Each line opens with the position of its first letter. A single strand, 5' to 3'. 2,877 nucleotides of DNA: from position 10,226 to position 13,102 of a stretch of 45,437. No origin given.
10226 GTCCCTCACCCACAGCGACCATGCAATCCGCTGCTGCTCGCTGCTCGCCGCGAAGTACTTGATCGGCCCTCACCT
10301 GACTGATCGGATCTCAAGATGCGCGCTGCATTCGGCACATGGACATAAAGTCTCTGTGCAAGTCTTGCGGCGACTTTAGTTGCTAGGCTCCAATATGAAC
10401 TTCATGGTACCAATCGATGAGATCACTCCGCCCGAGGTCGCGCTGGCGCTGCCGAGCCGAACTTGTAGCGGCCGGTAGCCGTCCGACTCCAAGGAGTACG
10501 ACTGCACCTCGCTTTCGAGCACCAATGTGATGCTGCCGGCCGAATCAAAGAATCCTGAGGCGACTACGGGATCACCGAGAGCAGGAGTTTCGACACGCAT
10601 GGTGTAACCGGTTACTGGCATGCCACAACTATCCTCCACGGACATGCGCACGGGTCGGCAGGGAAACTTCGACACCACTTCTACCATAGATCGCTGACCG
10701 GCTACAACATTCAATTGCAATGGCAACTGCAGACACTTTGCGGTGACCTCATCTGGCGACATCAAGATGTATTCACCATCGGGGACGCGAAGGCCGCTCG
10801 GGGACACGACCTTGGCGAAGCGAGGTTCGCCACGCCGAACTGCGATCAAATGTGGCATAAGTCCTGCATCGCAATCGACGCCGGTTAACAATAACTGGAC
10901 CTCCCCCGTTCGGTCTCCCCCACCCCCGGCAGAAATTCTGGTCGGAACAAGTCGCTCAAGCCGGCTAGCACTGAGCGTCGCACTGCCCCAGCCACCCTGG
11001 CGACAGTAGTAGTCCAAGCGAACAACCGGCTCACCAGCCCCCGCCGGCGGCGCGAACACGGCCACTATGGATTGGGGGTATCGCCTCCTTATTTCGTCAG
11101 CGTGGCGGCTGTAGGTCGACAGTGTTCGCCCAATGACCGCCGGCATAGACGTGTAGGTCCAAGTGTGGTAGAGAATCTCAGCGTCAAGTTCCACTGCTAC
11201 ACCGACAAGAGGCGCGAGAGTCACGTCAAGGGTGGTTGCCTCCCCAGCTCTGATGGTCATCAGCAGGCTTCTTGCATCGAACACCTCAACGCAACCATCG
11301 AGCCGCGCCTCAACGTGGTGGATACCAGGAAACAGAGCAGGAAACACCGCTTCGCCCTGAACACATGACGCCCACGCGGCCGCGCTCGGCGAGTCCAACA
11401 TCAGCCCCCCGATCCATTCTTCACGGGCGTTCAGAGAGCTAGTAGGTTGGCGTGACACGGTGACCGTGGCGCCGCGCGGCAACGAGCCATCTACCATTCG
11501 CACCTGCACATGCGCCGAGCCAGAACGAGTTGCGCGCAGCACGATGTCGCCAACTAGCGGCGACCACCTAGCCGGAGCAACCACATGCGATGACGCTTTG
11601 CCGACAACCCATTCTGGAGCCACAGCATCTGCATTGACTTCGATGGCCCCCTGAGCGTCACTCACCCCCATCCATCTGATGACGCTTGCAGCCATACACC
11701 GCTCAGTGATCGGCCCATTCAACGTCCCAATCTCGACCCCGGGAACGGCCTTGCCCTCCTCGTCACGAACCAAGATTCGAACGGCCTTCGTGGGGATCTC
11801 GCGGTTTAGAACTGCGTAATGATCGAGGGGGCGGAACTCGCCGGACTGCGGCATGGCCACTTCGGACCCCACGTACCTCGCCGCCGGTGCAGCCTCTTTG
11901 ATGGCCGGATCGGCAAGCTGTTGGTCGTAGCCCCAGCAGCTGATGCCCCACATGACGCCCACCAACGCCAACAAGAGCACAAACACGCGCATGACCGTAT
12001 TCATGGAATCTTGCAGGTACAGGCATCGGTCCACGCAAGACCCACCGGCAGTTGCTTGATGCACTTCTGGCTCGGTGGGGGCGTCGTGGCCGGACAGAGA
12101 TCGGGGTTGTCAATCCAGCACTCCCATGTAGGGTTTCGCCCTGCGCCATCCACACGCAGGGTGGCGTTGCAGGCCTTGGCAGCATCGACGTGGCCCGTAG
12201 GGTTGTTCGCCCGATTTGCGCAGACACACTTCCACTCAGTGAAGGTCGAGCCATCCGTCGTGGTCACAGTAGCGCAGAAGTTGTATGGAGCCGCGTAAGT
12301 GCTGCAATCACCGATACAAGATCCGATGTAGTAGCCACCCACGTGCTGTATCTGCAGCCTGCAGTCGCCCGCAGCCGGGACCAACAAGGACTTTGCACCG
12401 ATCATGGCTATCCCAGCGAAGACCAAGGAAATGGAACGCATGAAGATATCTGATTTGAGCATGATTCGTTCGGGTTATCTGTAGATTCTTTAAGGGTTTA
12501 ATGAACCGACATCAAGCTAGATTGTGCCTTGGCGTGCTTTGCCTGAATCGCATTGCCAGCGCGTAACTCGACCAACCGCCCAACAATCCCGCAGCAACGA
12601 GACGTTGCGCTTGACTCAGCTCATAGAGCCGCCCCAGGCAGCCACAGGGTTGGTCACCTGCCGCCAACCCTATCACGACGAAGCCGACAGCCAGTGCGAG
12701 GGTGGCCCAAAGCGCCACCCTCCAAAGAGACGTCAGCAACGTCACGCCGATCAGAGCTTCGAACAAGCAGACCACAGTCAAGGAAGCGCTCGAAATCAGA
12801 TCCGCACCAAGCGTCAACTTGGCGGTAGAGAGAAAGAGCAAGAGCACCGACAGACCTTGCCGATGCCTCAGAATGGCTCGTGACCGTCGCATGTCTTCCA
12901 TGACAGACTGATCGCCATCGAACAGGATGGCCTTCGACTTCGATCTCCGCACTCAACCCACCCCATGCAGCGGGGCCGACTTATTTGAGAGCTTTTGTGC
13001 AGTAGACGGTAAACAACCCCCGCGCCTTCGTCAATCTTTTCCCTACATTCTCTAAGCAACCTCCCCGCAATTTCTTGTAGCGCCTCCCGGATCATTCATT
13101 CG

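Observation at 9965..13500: Lower-GC 2.8-kb insertion bracketed by a diverged ~350-bp duplication of a divergent gene-pair junction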

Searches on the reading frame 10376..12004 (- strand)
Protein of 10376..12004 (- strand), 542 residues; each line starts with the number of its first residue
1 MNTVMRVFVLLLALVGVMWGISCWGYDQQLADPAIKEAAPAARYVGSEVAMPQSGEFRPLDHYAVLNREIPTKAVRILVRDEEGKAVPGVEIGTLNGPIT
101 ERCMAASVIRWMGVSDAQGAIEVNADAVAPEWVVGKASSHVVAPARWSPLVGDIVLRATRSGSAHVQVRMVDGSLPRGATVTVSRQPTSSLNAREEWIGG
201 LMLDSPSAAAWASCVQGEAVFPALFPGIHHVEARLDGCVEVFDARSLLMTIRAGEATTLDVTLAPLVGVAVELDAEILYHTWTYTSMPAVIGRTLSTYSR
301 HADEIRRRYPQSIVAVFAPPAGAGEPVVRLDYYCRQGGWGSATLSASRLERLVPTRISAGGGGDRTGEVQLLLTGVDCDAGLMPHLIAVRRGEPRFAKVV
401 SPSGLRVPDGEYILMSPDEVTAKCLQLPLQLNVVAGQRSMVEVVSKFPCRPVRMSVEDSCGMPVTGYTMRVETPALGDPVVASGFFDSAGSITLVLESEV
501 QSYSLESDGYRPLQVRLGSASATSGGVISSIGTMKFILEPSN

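Call 7: search_protein_families(library=pfam, proteins=[window:10376-12004:-], max_evalue=0.01)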
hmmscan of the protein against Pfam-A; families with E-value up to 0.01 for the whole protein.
window:10376-12004:- (542 aa): 1 family
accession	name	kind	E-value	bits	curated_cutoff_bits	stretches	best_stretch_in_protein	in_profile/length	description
PF13620.12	CarboxypepD_reg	-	0.002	18.9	32.3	0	168-263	6-81/82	Carboxypeptidase regulatory-like domain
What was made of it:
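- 10376..12004 (-): Cargo gene 3, 542 aa: an N-terminal transmembrane helix followed by tandem beta-sandwich domains. Its start overlaps the stop of gene 2 by 4 nt. Weak CarboxypepD_reg hit (call 7).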

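Call 13: find_homologous_proteins(query=window:10376-12004:-, max_evalue=0.001)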
Query window:10376-12004:- (542 aa): 1 proteins with E <= 0.001 among 8000 candidates.
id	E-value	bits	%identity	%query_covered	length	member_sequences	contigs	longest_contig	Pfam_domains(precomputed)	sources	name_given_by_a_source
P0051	0.0e+0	1202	100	100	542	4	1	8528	-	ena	-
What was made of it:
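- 10376..12004 (-): Only a self-hit among 5.8e9 proteins in the word-based search (call 13).
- Tried and rejected: The word-based protein search for the 542-aa protein found only itself (call 13).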

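Call 16: find_encoding_contigs(protein=P0051, flank=10000, max_places=6)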
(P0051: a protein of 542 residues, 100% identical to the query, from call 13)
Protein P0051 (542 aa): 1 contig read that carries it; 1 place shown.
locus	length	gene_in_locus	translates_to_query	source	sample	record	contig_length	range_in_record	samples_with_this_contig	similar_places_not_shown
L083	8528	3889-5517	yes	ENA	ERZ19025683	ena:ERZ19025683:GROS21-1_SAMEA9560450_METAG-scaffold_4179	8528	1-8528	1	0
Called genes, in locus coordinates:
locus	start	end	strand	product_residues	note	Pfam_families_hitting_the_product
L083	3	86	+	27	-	?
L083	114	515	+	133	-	PF07237:DUF1428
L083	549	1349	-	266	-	PF14339:DUF4394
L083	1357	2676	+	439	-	-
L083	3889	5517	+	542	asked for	-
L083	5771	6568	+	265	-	PF10670:DUF4198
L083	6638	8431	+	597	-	PF13088:BNR_2, PF00657:Lipase_GDSL, PF13472:Lipase_GDSL_2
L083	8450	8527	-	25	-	?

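Call 28: search_protein_families(library=ncbifam, proteins=[window:10376-12004:-], max_evalue=0.1)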
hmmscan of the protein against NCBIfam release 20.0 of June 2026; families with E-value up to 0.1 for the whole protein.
window:10376-12004:- (542 aa): 0 families

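Call 29: search_protein_families(library=phrogs, proteins=[window:10376-12004:-], max_evalue=0.1)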
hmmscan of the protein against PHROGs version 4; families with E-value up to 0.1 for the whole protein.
window:10376-12004:- (542 aa): 0 families

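Call 40: search_protein_representatives(protein=window:10376-12004:-)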
Query: 542 residues. Proteins with E-value up to 0.001 (for the whole library): 7; up to 1e-10: 5; up to 1e-30: 2. The best 7 are listed.
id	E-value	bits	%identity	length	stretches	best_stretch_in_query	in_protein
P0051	0.0e+00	1201.6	100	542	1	1-542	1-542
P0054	1.5e-37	146.0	29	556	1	69-521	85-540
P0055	9.0e-14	67.5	26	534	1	56-517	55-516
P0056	2.9e-11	59.2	24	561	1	73-521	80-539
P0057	3.2e-11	59.1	37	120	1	417-514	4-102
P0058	1.4e-05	40.4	26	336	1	217-465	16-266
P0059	8.0e-04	34.7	30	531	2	204-369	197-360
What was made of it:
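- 10376..12004 (-): Six weak relatives by full HMMER, the best 29% identical at E 1.5e-37 (call 40).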

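Call 42: find_encoding_contigs(protein=P0054, flank=6000, max_places=4)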
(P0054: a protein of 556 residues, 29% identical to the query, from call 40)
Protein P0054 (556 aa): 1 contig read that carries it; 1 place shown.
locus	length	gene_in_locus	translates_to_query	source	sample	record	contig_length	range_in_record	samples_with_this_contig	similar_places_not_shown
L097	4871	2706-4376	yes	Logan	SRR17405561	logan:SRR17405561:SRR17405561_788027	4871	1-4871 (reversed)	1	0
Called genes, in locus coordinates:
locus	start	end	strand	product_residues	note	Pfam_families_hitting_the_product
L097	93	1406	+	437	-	PF05598:DUF772, PF01609:DDE_Tnp_1, PF13751:DDE_Tnp_1_6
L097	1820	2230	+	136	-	-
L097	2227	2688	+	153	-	-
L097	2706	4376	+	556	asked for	-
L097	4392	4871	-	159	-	?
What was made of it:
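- In L097 the homologous module lies next to a DDE transposase (call 42).
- Tried and rejected: Full HMMER found six weak relatives, one of which led to L097 (calls 40, 42).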

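Call 43: search_protein_families(library=pfam, proteins=[P0054, P0055, P0056], max_evalue=0.01)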
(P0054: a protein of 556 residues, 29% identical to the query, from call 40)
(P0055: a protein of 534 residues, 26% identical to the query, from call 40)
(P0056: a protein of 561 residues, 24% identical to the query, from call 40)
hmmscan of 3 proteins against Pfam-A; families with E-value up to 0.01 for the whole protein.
P0054 (556 aa): 1 family
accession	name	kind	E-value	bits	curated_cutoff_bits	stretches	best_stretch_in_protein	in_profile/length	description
PF13620.12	CarboxypepD_reg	-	0.00054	20.7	32.3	1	173-252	1-61/82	Carboxypeptidase regulatory-like domain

P0055 (534 aa): 1 family
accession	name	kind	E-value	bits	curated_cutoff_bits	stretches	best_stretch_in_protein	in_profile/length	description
PF13620.12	CarboxypepD_reg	-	0.003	18.3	32.3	0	454-515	2-65/82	Carboxypeptidase regulatory-like domain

P0056 (561 aa): 2 families
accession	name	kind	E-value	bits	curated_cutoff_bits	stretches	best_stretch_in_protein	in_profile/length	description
PF13620.12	CarboxypepD_reg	-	4.1e-05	24.3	32.3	0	173-191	4-22/82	Carboxypeptidase regulatory-like domain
PF02369.22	Big_1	-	0.00097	19.6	34.9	0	171-193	21-43/93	Bacterial Ig-like domain (group 1)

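Call 61: predict_structure(alignment_id=A3)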
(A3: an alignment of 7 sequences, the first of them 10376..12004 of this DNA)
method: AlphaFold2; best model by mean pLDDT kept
length: 542 residues; sequences in the alignment: 7
mean_pLDDT: 66.7   pTM: 0.52
mean pLDDT of the five models: 66.7, 64.5, 63.8, 62.7, 62.1
residues with pLDDT >= 90: 29; 70-90: 263; 50-70: 129; < 50: 121
segments of 3 or more residues with pLDDT < 50: 24-72, 98-107, 187-209, 287-292, 378-380, 484-493, 519-531
pLDDT, mean of each block of 10 residues (from residue 1): 85 87 48 30 26 28 25 69 80 60 44 82 67 62 57 68 83 84 54 28 32 73 70 82 62 82 88 89 62 63 88 85 74 85 89 88 85 65 66 59 82 77 80 89 76 69 65 69 46 54 76 69 30 68 58
secondary structure, 60 per line:
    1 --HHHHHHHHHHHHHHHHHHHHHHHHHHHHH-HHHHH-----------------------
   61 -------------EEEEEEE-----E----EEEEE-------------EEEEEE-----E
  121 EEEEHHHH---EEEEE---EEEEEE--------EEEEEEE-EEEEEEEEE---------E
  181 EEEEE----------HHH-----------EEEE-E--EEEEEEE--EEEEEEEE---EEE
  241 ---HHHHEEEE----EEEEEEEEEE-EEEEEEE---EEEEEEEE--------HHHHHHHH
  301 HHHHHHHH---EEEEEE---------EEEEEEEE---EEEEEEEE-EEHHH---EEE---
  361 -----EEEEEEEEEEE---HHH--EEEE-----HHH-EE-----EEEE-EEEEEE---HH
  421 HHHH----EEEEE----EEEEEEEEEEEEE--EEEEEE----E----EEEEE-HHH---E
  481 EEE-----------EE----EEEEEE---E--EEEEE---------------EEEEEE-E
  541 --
elements in order: H3-31 H33-37 E74-80 E91-95 E109-114 E120-124 H125-128 E132-136 E140-145 E154-160 E162-170 E180-185 E210-213 E218-224 E227-234 E238-240 H244-247 E248-251 E256-265 E267-273 E277-284 H293-308 E312-317 E327-334 E338-345 E355-357 E366-376 E385-388 E405-408 E410-415 H419-424 E429-433 E438-450 E453-458 E468-472 E480-483 E501-506 E513-517 E533-538
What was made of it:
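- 10376..12004 (-): AlphaFold2 model at pLDDT 67 (call 61).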

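Call 64: fold_search(model_id=the predicted structure, library=pdb)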
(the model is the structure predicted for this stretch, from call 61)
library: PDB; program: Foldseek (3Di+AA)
matches with E <= 10: 1322; with E <= 0.001: 83
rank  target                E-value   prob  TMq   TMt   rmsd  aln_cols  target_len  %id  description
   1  6fwv_B                1.6e-10  1.00  0.17  0.17  29.5       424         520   12  The Bacillus anthracis TIE protein (released 2018-08-08)
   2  6fwv_A                2.8e-10  1.00  0.17  0.17  28.1       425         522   11  The Bacillus anthracis TIE protein (released 2018-08-08)
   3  4hss_B                8.9e-09  1.00  0.16  0.21  28.6       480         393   11  Structure of the Full-Length Major Pilin SpaD from Corynebacterium diphtheriae (released 2013-11-13)
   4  4oq1                  1.0e-08  1.00  0.15  0.22  21.9       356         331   12  Structure of the Streptococcal ancillary pilin (released 2014-04-23)
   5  8f70                  2.2e-08  0.98  0.12  0.11  32.3       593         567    8  Identification of an Immunodominant region on a Group A Streptococcus T-antigen Reveals Temperature-Dependent Motion in  (released 2023-03-08)
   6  6m3y                  3.7e-08  1.00  0.13  0.09  28.6       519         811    9  Crystal structure of pilus adhesin, SpaC from Lactobacillus rhamnosus GG - open conformation (released 2020-07-29)
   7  7vcr_B                1.2e-07  0.99  0.16  0.18  33.1       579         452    9  Crystal Structure of PitA fragment from pilus islet-2 of Streptococcus oralis (released 2022-06-01)
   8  7vcr_A                2.2e-07  0.98  0.15  0.17  32.6       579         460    9  Crystal Structure of PitA fragment from pilus islet-2 of Streptococcus oralis (released 2022-06-01)
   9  3rkp_A                3.4e-07  1.00  0.12  0.18  24.8       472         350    8  Crystal structure of BcpA*(D312A), the major pilin subunit of Bacillus cereus (released 2012-05-30)
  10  6vjb                  3.4e-07  0.95  0.11  0.06  24.3       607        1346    9  Crystal structure of a catalytically inactive CXC Chemokine-degrading protease SpyCEP from Streptococcus pyogenes (released 2020-04-15)
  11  6m48_A                3.8e-07  1.00  0.13  0.09  28.7       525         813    9  Crystal structure of pilus adhesin, SpaC from Lactobacillus rhamnosus GG - P21212 form (released 2020-07-29)
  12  7w6b                  5.6e-07  0.98  0.16  0.12  32.0       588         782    8  Crystal Structure of PitA from pilus islet-2 of Streptococcus oralis (released 2022-06-01)
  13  3kpt_A                6.0e-07  1.00  0.12  0.18  24.4       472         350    9  Crystal structure of BcpA, the major pilin subunit of Bacillus cereus (released 2009-11-24)
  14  3rkp_B                6.3e-07  1.00  0.16  0.24  23.5       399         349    9  Crystal structure of BcpA*(D312A), the major pilin subunit of Bacillus cereus (released 2012-05-30)
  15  3kpt_B                8.7e-07  1.00  0.13  0.19  24.6       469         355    9  Crystal structure of BcpA, the major pilin subunit of Bacillus cereus (released 2009-11-24)
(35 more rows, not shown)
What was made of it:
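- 10376..12004 (-): Foldseek matches Gram-positive pilins and the TIE protein at low TM-score (call 64).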

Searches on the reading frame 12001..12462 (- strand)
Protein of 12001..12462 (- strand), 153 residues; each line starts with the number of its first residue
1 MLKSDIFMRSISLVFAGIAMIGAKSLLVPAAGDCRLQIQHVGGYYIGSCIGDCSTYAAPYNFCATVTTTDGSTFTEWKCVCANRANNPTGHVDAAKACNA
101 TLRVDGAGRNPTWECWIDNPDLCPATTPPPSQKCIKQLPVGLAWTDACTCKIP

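Call 7: search_protein_families(library=pfam, proteins=[window:12001-12462:-], max_evalue=0.01)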
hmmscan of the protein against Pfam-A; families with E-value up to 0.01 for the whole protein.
window:12001-12462:- (153 aa): 0 families

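Call 28: search_protein_families(library=ncbifam, proteins=[window:12001-12462:-], max_evalue=0.1)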
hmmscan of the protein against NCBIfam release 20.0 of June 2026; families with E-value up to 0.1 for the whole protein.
window:12001-12462:- (153 aa): 0 families

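Call 29: search_protein_families(library=phrogs, proteins=[window:12001-12462:-], max_evalue=0.1)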
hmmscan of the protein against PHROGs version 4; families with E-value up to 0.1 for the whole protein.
window:12001-12462:- (153 aa): 0 families
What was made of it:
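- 12001..12462 (-): Cargo gene 2, 153 aa: a secreted protein with 12 conserved cysteines. No family hit (calls 7, 28, 29).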

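Call 33: find_homologous_proteins(query=window:12001-12462:-, max_evalue=0.001)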
Query window:12001-12462:- (153 aa): 2 proteins with E <= 0.001 among 11 candidates.
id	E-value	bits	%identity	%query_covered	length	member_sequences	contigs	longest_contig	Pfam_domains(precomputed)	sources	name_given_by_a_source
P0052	1.3e-102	358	100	100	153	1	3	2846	-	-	-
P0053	1.3e-56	209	59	99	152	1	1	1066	-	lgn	-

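Call 34: find_encoding_contigs(protein=P0052, flank=10000, max_places=6)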
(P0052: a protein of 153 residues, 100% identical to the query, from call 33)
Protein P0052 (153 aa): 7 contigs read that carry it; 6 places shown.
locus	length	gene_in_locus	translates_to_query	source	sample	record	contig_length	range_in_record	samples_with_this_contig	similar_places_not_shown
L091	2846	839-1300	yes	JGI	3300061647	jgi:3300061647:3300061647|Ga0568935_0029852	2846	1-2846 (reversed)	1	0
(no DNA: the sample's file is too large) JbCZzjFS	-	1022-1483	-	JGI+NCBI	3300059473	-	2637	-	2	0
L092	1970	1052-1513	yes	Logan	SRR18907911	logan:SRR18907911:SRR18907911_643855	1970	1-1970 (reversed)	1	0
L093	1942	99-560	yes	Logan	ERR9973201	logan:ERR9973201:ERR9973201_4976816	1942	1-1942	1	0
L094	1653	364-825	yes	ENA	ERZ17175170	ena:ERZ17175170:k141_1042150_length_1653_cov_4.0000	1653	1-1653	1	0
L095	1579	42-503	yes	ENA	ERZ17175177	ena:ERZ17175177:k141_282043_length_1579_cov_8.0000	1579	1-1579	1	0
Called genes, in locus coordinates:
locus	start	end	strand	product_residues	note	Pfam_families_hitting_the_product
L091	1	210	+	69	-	?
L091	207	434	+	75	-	-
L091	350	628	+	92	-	-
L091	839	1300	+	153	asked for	-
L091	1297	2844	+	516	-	?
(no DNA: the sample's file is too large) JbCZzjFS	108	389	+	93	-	-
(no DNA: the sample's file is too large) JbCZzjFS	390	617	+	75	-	-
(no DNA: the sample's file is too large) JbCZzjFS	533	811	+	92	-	-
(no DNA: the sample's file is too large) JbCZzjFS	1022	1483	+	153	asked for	-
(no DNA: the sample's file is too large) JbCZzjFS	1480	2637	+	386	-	?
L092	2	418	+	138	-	?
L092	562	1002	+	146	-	-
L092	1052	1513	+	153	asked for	-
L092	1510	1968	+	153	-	?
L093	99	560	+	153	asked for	-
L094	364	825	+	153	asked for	-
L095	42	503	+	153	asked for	-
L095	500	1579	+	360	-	?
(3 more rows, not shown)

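Call 35: find_encoding_contigs(protein=P0053, flank=10000, max_places=6)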
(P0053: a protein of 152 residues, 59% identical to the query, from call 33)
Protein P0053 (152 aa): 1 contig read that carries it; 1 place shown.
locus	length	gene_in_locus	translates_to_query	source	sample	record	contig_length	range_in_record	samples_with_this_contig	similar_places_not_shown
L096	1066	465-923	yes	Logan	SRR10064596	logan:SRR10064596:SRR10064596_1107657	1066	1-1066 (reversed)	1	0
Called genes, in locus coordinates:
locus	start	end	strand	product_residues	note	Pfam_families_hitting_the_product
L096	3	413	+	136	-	?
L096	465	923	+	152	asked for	-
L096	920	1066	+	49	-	?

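Call 43: search_protein_families(library=pfam, proteins=[P0053], max_evalue=0.01)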
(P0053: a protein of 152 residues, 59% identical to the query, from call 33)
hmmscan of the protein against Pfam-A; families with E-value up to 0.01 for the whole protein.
P0053 (152 aa): 0 families

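Call 56: predict_structure(alignment_id=A4)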
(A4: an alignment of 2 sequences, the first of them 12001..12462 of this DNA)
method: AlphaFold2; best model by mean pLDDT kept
length: 153 residues; sequences in the alignment: 2
mean_pLDDT: 55.3   pTM: 0.53
mean pLDDT of the five models: 55.3, 55.3, 48.2, 47.8, 46.7
residues with pLDDT >= 90: 0; 70-90: 36; 50-70: 47; < 50: 70
segments of 3 or more residues with pLDDT < 50: 1-22, 88-98, 117-153
pLDDT, mean of each block of 10 residues (from residue 1): 42 40 58 72 75 69 69 68 58 48 68 53 40 39 37 30
secondary structure, 60 per line:
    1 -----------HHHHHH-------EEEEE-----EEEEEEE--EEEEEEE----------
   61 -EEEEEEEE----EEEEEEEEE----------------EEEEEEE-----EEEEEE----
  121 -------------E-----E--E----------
elements in order: H12-17 E25-29 E35-41 E44-50 E62-69 E74-82 E99-105 E111-116
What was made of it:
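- Tried and rejected: Structure of the 153-aa protein. pLDDT 55, too poor to search with (call 56).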

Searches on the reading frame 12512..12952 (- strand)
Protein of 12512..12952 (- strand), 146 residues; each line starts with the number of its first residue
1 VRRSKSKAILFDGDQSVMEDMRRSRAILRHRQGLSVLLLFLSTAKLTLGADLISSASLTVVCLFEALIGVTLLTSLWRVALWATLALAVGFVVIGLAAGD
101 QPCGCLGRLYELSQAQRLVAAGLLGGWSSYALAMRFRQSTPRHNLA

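Call 7: search_protein_families(library=pfam, proteins=[window:12512-12952:-], max_evalue=0.01)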
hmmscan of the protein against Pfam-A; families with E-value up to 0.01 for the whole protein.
window:12512-12952:- (146 aa): 1 family
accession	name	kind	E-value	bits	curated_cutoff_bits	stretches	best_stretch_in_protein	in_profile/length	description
PF07291.16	MauE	-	0.00058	20.6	27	1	49-121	40-121/128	Methylamine utilisation protein MauE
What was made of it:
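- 12512..12952 (-): Cargo gene 1, 146 aa: a small membrane protein, weakly MauE-like, with a CGCLG motif. Pfam PF07291, E 5.8e-4, below the family's gathering score (call 7).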

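Call 28: search_protein_families(library=ncbifam, proteins=[window:12512-12952:-], max_evalue=0.1)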
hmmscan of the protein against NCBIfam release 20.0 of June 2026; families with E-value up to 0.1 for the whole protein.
window:12512-12952:- (146 aa): 2 families
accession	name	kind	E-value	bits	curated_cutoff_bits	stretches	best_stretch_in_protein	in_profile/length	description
NF041784.1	mnquin_red_QrcD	equivalog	0.041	13.2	570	1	52-134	28-106/408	menaquinone reductase integral membrane subunit QrcD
NF045576.1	BT_3928_fam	equivalog_domain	0.083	12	250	0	59-116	52-114/358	BT_3928 family protein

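Call 29: search_protein_families(library=phrogs, proteins=[window:12512-12952:-], max_evalue=0.1)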
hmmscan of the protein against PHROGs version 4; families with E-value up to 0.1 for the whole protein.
window:12512-12952:- (146 aa): 0 families
